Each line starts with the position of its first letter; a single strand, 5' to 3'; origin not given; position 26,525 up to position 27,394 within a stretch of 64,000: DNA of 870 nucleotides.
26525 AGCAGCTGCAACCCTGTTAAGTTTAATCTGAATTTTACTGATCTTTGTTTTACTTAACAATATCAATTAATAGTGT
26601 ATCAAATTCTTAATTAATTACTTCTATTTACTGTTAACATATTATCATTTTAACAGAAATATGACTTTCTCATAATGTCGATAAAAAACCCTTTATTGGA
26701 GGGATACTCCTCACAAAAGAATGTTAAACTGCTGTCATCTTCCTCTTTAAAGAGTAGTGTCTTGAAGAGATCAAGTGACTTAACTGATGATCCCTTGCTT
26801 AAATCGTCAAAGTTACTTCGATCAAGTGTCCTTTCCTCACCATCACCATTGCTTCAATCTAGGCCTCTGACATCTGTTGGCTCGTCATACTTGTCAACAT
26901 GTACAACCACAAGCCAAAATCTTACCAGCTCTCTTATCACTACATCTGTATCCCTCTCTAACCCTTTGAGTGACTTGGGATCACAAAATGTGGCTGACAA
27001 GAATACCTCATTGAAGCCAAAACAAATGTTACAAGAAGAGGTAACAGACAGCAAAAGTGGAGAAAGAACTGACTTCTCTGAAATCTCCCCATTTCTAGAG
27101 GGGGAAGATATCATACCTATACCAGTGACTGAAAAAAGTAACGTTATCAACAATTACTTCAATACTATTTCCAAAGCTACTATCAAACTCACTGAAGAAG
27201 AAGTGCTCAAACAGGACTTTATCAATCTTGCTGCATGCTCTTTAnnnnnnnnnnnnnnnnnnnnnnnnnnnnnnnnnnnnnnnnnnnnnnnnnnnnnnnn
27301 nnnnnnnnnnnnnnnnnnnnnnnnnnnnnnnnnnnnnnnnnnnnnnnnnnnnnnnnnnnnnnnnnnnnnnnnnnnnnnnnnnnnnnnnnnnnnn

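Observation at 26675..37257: Complete 13-exon TEP1 ortholog (~2320 aa: TROVE, DUF4062, NACHT, ~20 WD40) with a 5-kb first exon and short introns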

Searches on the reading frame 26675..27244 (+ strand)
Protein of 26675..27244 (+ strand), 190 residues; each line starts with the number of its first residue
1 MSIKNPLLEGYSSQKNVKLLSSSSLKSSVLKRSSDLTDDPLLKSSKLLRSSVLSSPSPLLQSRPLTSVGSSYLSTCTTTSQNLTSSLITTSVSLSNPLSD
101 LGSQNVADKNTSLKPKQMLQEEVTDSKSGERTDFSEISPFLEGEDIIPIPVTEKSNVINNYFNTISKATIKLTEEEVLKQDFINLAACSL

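Call 41: search_protein_families(library=pfam, proteins=[window:26675-27244:+], max_evalue=0.01)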
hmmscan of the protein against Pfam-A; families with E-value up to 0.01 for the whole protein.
window:26675-27244:+ (190 aa): 0 families
